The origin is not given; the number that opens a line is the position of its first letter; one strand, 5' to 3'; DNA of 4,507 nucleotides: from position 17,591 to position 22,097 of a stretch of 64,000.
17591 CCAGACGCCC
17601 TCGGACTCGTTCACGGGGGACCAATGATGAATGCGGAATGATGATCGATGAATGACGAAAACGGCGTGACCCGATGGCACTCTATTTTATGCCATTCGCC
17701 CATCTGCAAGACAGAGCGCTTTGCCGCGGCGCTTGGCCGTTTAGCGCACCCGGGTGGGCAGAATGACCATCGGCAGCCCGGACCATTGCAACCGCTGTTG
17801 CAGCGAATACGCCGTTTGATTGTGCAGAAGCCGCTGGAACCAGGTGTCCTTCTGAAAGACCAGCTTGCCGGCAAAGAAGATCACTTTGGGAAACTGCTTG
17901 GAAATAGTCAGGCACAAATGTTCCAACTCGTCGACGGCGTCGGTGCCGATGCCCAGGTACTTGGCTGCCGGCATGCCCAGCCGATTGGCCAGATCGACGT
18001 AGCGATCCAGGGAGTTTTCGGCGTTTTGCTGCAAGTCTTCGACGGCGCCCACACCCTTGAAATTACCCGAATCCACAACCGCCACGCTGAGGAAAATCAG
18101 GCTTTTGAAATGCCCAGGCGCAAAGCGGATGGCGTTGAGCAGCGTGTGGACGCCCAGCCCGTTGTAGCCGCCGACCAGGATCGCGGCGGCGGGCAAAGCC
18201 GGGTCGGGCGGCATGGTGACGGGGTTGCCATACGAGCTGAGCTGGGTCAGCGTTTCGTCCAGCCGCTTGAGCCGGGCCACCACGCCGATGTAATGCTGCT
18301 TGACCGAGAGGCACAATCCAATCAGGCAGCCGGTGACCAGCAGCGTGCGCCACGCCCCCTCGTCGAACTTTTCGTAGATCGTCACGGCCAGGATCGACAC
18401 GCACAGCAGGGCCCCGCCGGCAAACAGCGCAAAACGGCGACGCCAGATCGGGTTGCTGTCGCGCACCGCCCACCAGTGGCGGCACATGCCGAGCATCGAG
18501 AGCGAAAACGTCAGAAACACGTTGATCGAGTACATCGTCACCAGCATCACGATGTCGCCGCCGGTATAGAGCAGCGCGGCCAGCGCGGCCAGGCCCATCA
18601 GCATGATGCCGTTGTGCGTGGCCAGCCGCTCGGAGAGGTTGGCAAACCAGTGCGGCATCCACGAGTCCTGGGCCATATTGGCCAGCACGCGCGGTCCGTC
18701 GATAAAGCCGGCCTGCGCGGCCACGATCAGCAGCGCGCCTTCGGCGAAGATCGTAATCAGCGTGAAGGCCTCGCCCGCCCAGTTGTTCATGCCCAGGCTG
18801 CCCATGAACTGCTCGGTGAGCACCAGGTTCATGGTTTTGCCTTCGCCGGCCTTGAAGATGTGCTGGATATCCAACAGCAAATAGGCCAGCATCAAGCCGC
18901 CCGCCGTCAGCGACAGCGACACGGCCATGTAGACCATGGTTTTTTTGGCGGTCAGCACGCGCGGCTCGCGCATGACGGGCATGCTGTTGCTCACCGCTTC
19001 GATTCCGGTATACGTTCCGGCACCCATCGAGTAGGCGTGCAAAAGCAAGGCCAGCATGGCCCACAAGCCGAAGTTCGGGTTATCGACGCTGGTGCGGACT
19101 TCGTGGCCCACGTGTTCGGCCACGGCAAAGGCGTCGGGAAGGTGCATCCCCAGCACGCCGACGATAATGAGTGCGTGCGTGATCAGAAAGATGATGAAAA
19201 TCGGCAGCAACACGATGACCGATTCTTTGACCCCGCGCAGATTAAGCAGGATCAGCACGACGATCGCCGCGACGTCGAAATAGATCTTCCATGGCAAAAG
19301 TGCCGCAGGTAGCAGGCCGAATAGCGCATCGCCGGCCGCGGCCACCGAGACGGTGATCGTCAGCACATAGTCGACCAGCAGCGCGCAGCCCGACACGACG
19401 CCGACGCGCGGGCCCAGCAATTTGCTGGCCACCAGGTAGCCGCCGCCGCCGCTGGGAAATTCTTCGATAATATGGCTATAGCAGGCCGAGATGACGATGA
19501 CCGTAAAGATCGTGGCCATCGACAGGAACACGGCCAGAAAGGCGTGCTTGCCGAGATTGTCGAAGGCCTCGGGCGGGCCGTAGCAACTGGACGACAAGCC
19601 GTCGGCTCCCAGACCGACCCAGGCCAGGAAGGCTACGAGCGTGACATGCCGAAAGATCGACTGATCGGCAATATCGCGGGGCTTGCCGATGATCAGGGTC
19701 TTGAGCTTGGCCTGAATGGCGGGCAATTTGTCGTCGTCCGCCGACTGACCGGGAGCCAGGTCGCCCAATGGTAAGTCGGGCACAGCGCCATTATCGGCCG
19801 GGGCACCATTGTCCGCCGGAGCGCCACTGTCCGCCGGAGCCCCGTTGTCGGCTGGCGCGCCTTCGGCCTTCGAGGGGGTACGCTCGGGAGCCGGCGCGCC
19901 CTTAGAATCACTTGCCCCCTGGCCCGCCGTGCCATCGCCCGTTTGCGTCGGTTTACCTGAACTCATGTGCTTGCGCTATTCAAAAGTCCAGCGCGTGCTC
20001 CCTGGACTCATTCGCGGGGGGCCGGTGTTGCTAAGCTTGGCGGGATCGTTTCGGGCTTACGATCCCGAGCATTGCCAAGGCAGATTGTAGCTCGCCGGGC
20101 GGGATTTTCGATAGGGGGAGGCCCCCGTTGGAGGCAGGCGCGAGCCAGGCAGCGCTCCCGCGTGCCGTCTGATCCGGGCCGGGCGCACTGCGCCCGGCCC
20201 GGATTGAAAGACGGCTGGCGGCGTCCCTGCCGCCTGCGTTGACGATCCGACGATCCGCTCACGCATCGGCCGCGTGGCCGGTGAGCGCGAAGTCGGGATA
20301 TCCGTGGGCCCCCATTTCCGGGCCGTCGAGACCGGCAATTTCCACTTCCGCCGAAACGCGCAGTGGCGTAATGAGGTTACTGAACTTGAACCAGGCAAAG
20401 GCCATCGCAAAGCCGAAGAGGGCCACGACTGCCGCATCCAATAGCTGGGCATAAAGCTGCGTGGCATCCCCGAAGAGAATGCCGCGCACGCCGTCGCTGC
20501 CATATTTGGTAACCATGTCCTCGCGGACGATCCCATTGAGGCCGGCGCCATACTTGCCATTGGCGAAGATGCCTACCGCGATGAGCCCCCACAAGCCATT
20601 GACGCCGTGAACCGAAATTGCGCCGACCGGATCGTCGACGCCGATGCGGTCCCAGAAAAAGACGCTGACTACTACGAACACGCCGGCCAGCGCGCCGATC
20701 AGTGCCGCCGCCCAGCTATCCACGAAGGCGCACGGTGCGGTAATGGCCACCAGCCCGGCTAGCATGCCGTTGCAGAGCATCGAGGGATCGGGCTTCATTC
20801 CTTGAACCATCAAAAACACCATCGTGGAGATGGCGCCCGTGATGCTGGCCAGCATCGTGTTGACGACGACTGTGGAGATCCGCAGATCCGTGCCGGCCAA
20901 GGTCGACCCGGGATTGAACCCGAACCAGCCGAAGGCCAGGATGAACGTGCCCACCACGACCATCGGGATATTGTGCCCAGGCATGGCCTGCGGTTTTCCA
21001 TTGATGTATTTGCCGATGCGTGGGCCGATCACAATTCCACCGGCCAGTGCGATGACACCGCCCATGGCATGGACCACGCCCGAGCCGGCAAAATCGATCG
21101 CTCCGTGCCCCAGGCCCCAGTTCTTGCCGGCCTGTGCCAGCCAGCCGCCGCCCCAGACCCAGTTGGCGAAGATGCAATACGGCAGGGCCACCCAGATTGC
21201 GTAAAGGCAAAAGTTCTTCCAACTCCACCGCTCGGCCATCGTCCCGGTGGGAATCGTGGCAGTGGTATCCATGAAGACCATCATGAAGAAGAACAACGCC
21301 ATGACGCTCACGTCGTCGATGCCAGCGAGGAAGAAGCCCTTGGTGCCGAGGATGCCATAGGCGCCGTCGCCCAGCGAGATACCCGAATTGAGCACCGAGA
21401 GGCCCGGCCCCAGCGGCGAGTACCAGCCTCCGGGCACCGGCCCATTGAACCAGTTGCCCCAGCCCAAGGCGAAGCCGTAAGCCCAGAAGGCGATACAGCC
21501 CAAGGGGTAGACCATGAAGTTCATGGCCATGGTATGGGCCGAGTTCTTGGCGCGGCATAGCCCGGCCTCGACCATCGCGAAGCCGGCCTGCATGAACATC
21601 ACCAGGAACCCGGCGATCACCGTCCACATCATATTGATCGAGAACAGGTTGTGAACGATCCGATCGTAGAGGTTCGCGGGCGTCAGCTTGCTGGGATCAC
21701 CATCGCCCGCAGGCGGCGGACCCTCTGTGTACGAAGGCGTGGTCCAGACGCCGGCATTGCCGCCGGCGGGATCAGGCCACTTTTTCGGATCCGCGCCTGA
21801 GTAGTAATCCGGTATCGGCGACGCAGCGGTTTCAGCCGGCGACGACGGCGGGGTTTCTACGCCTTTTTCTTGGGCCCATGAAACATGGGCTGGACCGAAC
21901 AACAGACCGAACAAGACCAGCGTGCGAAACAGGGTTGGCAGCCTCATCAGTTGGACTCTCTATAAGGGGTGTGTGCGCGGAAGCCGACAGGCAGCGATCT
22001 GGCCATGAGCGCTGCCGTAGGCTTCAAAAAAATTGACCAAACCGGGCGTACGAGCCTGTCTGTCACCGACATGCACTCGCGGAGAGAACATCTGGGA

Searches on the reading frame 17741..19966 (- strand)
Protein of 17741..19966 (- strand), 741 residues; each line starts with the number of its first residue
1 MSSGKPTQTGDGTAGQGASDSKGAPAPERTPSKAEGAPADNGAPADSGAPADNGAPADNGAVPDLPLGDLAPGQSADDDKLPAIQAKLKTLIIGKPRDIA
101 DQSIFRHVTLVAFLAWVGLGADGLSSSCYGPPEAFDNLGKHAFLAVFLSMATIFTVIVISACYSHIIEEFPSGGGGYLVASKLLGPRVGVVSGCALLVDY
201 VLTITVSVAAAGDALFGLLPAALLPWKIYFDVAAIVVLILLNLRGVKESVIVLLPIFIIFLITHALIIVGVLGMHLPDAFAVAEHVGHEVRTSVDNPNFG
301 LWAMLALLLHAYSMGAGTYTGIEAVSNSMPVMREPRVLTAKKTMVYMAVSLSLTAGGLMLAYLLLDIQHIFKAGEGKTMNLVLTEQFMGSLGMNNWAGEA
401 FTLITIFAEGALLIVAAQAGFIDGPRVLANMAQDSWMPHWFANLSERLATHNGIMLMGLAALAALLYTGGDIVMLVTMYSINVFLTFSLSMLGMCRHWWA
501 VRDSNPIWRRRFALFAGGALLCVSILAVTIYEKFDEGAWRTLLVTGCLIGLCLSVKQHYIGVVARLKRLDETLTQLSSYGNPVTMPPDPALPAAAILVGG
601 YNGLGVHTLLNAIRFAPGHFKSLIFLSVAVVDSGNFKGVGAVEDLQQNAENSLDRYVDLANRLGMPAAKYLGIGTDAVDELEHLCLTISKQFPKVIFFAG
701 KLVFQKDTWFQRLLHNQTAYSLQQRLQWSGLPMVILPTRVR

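Call 62: search_protein_families(library=pfam, proteins=[window:17741-19966:-], max_evalue=0.00001)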
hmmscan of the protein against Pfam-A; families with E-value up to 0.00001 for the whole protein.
window:17741-19966:- (741 aa): 2 families
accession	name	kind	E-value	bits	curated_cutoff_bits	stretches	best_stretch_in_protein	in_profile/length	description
PF13520.12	AA_permease_2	-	5.5e-24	85.3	27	1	135-545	25-420/427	Amino acid permease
PF00324.27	AA_permease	-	8.2e-07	28.5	24.6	1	144-495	29-379/470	Amino acid permease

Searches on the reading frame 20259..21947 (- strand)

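Call 62: search_protein_families(library=pfam, proteins=[window:20259-21947:-], max_evalue=0.00001)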
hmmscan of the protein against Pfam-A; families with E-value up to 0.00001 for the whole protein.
window:20259-21947:- (562 aa): 1 family
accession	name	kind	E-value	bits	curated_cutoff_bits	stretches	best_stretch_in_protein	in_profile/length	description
PF00909.26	Ammonium_transp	-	6.4e-104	348.3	23.2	1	108-550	2-399/399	Ammonium Transporter Family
